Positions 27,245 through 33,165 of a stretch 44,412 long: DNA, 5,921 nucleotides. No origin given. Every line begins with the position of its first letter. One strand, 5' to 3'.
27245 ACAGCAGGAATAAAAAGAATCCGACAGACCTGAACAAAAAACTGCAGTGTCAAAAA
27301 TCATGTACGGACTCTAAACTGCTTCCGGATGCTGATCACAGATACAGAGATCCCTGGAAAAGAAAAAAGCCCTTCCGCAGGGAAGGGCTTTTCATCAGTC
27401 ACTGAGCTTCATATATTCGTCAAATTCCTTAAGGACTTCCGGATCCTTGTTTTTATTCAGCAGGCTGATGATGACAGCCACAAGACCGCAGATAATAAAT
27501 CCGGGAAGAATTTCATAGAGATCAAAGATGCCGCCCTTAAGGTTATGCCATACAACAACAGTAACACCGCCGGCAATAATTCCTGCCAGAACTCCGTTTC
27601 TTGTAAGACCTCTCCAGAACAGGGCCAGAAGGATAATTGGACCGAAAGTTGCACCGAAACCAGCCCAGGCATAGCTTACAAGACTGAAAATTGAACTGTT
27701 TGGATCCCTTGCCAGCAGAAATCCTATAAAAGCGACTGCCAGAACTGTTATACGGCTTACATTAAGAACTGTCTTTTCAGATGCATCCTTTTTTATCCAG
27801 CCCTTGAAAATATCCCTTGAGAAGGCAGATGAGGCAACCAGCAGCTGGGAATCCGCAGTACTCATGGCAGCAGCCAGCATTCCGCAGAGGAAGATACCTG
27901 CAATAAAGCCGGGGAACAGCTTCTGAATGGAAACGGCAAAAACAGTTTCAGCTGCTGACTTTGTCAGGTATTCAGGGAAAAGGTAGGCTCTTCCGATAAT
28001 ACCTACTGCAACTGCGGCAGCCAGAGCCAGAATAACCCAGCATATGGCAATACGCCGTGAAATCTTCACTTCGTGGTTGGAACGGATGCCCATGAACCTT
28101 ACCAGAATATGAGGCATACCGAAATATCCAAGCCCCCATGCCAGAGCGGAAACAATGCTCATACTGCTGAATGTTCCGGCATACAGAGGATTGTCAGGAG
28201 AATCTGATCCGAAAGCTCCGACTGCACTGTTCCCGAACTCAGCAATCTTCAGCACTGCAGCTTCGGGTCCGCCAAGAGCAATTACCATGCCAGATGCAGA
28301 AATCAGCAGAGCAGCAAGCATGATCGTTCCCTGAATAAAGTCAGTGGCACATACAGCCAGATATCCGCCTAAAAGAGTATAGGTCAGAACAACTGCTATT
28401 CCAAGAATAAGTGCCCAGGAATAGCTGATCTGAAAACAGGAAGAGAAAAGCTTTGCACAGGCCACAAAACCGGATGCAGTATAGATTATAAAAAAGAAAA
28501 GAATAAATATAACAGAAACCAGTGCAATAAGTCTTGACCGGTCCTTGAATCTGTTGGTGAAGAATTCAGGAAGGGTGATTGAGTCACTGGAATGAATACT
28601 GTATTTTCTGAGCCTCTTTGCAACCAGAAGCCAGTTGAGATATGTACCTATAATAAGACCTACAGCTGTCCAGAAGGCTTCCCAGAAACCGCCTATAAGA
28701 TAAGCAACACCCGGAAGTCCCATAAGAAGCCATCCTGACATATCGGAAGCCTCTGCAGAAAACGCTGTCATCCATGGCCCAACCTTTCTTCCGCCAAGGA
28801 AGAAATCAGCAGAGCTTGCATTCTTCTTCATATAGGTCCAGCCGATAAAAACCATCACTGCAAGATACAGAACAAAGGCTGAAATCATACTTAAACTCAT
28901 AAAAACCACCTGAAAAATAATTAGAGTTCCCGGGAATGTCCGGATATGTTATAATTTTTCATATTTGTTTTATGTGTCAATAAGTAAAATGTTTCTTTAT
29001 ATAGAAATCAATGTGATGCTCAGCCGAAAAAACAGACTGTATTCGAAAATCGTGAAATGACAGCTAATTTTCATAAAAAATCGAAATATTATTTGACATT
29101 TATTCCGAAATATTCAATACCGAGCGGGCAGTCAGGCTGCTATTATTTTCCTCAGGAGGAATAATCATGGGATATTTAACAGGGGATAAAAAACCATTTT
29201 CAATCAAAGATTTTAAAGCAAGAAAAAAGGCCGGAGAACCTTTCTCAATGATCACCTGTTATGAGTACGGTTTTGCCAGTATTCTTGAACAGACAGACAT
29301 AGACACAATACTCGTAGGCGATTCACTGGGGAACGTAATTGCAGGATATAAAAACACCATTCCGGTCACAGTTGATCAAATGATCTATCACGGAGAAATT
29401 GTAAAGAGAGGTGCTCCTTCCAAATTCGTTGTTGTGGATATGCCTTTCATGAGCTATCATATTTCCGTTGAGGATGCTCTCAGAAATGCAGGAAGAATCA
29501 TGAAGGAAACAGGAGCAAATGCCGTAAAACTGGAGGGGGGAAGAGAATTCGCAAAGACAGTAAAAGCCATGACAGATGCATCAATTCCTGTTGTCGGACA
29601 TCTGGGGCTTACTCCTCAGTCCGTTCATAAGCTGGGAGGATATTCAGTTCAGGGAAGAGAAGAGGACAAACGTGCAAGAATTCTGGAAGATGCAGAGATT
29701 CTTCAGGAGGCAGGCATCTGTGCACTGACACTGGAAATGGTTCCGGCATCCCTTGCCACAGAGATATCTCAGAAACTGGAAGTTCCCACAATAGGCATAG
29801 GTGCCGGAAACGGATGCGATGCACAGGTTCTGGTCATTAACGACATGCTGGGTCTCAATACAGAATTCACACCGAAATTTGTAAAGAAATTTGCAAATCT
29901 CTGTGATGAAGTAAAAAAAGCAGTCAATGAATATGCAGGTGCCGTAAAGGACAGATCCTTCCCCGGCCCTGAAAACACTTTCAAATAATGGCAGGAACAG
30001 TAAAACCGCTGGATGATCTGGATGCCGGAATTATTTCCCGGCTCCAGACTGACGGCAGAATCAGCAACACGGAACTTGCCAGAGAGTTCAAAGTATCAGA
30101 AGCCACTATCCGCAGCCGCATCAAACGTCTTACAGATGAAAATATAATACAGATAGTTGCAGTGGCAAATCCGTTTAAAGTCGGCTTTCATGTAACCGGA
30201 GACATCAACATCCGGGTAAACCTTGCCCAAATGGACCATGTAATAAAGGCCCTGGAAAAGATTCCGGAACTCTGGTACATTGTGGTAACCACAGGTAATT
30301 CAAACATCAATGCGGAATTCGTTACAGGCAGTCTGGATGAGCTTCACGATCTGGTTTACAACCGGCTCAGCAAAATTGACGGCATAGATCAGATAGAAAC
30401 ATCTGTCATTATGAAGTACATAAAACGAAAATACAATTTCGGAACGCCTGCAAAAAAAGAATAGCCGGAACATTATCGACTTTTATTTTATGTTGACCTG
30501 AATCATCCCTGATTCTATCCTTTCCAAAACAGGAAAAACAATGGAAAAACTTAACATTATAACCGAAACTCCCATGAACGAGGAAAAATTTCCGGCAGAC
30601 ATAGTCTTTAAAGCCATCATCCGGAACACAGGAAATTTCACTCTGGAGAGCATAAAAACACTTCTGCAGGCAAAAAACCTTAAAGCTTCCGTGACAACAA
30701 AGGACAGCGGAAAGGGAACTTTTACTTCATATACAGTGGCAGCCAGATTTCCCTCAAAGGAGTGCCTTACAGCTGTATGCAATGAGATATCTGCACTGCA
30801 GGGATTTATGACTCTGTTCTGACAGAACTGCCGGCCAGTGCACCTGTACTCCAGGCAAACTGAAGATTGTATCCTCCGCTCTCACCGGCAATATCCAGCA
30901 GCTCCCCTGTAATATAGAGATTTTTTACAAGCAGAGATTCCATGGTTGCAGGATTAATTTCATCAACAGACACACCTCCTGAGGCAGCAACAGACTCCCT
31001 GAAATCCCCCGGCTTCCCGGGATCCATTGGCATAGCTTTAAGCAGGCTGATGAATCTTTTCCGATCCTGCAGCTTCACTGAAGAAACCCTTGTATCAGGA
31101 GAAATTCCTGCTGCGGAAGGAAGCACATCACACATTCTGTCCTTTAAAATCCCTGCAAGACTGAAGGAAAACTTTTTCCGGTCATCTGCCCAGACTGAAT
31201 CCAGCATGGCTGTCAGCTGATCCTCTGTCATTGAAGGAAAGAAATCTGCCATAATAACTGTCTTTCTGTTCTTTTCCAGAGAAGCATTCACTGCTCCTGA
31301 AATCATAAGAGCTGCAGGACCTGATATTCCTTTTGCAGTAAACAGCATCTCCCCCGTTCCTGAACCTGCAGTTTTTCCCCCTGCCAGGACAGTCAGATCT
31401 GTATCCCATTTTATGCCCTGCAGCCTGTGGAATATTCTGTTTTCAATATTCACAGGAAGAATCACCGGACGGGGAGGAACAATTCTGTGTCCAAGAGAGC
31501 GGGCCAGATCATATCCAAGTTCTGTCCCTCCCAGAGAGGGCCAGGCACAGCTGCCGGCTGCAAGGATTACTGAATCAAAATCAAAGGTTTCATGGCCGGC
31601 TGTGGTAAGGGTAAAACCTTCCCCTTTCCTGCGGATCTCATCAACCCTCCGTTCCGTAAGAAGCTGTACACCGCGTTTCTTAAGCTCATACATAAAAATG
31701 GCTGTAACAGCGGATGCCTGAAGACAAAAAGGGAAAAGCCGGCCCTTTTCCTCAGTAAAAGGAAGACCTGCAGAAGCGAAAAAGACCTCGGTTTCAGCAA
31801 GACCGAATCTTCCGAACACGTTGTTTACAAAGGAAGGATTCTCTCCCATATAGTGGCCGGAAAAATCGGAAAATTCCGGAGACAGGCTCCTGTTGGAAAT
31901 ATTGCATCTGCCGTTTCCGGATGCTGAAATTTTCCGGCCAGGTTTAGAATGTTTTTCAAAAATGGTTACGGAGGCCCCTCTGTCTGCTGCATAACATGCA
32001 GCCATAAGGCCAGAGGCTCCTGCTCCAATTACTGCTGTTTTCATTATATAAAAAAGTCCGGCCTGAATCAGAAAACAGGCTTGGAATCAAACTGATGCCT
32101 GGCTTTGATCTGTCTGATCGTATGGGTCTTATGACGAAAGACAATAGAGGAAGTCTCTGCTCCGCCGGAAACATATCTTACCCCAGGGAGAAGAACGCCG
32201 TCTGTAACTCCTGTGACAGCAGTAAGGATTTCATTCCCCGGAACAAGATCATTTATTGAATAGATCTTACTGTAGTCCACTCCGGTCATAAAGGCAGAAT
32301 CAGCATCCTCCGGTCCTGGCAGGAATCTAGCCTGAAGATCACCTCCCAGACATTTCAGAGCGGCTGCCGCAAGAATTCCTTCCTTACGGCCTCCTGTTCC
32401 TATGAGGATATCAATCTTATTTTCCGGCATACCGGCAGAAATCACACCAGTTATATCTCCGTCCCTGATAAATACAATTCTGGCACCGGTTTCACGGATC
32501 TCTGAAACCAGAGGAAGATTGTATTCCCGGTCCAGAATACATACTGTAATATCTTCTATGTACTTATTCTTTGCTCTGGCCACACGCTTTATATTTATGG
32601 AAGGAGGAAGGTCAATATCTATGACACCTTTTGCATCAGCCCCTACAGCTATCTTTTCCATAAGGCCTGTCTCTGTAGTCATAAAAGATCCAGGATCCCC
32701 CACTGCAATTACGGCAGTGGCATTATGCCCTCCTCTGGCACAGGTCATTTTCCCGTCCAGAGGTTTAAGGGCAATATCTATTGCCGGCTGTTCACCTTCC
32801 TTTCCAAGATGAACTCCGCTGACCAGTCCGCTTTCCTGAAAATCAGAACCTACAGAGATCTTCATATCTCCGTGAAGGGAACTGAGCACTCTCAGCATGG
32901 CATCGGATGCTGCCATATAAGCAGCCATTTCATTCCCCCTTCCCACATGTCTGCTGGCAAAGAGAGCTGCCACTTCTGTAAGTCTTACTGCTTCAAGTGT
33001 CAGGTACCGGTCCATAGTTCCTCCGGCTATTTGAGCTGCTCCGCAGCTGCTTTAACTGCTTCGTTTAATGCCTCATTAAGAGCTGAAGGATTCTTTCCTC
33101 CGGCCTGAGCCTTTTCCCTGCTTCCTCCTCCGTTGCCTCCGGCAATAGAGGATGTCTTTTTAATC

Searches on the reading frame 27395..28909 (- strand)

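Call 9: search_protein_families(library=pfam, proteins=[window:27395-28909:-], max_evalue=0.001)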
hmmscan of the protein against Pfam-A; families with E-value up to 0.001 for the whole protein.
window:27395-28909:- (504 aa): 1 family
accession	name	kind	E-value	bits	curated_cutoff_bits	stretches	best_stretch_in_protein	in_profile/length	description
PF00474.23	SSF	-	7e-89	299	22.8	1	36-447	1-406/406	Sodium:solute symporter family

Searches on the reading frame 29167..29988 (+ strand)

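Call 9: search_protein_families(library=pfam, proteins=[window:29167-29988:+], max_evalue=0.001)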
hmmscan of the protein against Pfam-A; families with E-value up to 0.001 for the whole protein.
window:29167-29988:+ (273 aa): 1 family
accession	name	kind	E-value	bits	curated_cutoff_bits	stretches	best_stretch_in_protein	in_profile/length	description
PF02548.21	Pantoate_transf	-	2.5e-114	381.5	28.7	1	12-267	3-258/259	Ketopantoate hydroxymethyltransferase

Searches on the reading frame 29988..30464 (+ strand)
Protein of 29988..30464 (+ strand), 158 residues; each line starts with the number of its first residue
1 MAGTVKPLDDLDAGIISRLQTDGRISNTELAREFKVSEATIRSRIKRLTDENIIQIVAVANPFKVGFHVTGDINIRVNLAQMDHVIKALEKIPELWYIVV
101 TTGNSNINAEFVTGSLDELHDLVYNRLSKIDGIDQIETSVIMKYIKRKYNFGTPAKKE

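Call 9: search_protein_families(library=pfam, proteins=[window:29988-30464:+], max_evalue=0.001)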
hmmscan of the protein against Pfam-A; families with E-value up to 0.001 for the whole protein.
window:29988-30464:+ (158 aa): 8 families
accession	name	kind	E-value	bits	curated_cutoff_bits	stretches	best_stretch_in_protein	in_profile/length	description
PF13404.12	HTH_AsnC-type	-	3.4e-14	52.8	27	1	8-48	1-41/42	AsnC-type helix-turn-helix domain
PF13412.12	HTH_24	-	1.3e-12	47.5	21.9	1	8-55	1-48/48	Winged helix-turn-helix DNA-binding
PF01037.27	AsnC_trans_reg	-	3.3e-11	43.3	25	1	73-143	1-72/73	Lrp/AsnC ligand binding domain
PF08279.18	HTH_11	-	9.5e-09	35.5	25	1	15-62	5-52/55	HTH domain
PF22482.2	AsnC_trans_reg_3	-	6.4e-06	26.7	24.4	1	81-152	23-93/95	PF0864 C-terminal dimeric alpha+beta barrel domain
PF00392.27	GntR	-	4.3e-05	23.5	27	1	10-56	8-56/64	Bacterial regulatory proteins, gntR family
PF08220.18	HTH_DeoR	-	9.5e-05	22.5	21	1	14-54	4-44/57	DeoR-like helix-turn-helix domain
PF01047.28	MarR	-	0.00057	20.2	24.6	0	15-55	8-48/59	MarR family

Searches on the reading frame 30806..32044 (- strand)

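Call 6: search_protein_families(library=pfam, proteins=[window:30806-32044:-], max_evalue=0.01)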
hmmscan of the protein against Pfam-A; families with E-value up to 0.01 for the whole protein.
window:30806-32044:- (412 aa): 15 families
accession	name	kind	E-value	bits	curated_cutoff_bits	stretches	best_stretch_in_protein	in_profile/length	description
PF03486.20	HI0933_like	-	2.2e-70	237.3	50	1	2-406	2-243/244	HI0933-like protein Rossmann domain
PF22780.1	HI0933_like_1st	-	2.7e-23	83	27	1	196-351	5-163/165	HI0933-like protein barrel and H2TH domain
PF01266.30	DAO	-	4.4e-15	56.5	27.9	2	3-41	2-40/353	FAD dependent oxidoreductase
PF07992.20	Pyr_redox_2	-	7.8e-11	42.4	26.1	2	111-166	183-238/291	Pyridine nucleotide-disulphide oxidoreductase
PF00070.33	Pyr_redox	-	2.8e-09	37.8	22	1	2-38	1-37/82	Pyridine nucleotide-disulphide oxidoreductase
PF13450.12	NAD_binding_8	-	9.7e-09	35.8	21.9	1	5-38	1-34/68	NAD(P)-binding Rossmann-like domain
PF13454.12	NAD_binding_9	-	8.5e-08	32.8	21.8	0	130-164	119-153/155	FAD-NAD(P)-binding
PF01593.30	Amino_oxidase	-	1.4e-07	31.6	19.8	1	119-164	211-255/443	Flavin containing amine oxidoreductase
PF00890.30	FAD_binding_2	-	3e-06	27.1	20.4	1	4-43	3-42/414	FAD binding domain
PF12831.13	FAD_oxidored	-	7.2e-06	26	27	1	4-145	3-125/416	FAD dependent oxidoreductase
PF13738.12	Pyr_redox_3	-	1.5e-05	24.8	30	0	5-34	2-31/305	Pyridine nucleotide-disulphide oxidoreductase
PF01134.28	GIDA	-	2e-05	24.3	22.1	1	4-48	3-41/391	Glucose inhibited division protein A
PF01262.27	AlaDh_PNT_C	-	0.00098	19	23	1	2-42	30-70/214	Alanine dehydrogenase/PNT, C-terminal domain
PF01494.25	FAD_binding_3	-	0.0014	18.4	22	1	2-38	3-39/349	FAD binding domain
PF01946.23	Thi4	-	0.0064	16.2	26.2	0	4-39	21-57/235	Thi4 family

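Call 7: search_protein_families(library=ncbifam, proteins=[window:30806-32044:-], max_evalue=0.01)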
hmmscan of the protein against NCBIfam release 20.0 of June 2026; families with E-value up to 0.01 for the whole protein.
window:30806-32044:- (412 aa): 71 families (the best 25 are shown)
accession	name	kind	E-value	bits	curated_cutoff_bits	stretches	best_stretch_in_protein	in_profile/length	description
TIGR00275.1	TIGR00275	subfamily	3.6e-117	391.6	183.8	1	4-405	2-400/401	aminoacetone oxidase family FAD-binding enzyme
TIGR03862.1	flavo_PP4765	subfamily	3e-24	85.6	242.65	1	24-409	2-372/376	TIGR03862 family flavoprotein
TIGR03197.1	MnmC_Cterm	equivalog_domain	4.8e-11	42.4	174.2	1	3-44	2-41/400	FAD-dependent 5-carboxymethylaminomethyl-2-thiouridine(34) oxidoreductase MnmC1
NF005560.0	PRK07233.1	equivalog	3.2e-09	36.1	252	1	1-36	1-36/435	hypothetical protein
TIGR03467.1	HpnE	equivalog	3.6e-09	36.5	283.05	1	4-40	2-38/430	hydroxysqualene dehydroxylase HpnE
TIGR02352.1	thiamin_ThiO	equivalog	1.1e-08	34.6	250.8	1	109-167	149-207/351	glycine oxidase ThiO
NF045599.1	bili_reduct_long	exception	4.3e-08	31.9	750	1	2-39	383-420/641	bilirubin reductase, long form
NF002480.1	PRK01747.1-1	equivalog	5e-08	31.8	540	1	3-44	251-290/645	bifunctional tRNA (5-methylaminomethyl-2-thiouridine)(34)-methyltransferase MnmC2/FAD-dependent 5-carboxymethylaminomethyl-2-thiouridine(34)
NF058655.1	CrtID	equivalog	6.8e-08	31.8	640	1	4-39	2-37/478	bifunctional phytoene desaturase/3,4-desaturase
NF008425.0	PRK11259.1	equivalog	3.1e-07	29.7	257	1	3-46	7-50/377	N-methyl-L-tryptophan oxidase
TIGR01350.1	lipoamide_DH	equivalog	3.6e-07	29.3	408.8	1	3-33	4-34/461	dihydrolipoyl dehydrogenase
NF045637.1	carotdesatCrtDProt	equivalog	3.9e-07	29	580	1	4-40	2-38/485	1-hydroxycarotenoid 3,4-desaturase CrtD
NF001933.0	PRK00711.1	subfamily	5.8e-07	28.9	383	1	1-47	1-47/429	D-amino acid dehydrogenase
TIGR01292.1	TRX_reduct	equivalog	6.7e-07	28.4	343.45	1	2-37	2-37/300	thioredoxin-disulfide reductase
TIGR02032.1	GG-red-SF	subfamily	9e-07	28.9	158.8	1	5-38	5-38/297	geranylgeranyl reductase family protein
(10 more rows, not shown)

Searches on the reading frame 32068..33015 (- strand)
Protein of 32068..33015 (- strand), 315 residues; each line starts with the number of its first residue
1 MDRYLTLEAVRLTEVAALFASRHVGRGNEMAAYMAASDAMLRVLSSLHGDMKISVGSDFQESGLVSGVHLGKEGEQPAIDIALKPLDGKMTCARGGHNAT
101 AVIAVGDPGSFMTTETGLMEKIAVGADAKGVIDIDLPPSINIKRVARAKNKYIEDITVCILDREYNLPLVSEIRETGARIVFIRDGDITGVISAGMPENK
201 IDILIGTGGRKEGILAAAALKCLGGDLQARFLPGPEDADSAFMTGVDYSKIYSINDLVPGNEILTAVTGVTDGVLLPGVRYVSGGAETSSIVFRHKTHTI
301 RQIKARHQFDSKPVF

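Call 6: search_protein_families(library=pfam, proteins=[window:32068-33015:-], max_evalue=0.01)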
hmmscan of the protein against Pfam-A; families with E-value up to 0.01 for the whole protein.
window:32068-33015:- (315 aa): 1 family
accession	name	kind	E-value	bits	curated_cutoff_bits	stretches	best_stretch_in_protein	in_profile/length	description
PF03320.18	FBPase_glpX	-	5.4e-96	321.5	27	1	4-307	2-307/307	Bacterial fructose-1,6-bisphosphatase, glpX-encoded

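Call 7: search_protein_families(library=ncbifam, proteins=[window:32068-33015:-], max_evalue=0.01)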
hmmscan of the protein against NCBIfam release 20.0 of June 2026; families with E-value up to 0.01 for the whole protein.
window:32068-33015:- (315 aa): 1 family
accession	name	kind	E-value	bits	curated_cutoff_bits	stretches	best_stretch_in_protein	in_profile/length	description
TIGR00330.1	glpX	equivalog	1.5e-72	244.5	259.3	1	1-313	1-328/334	class II fructose-bisphosphatase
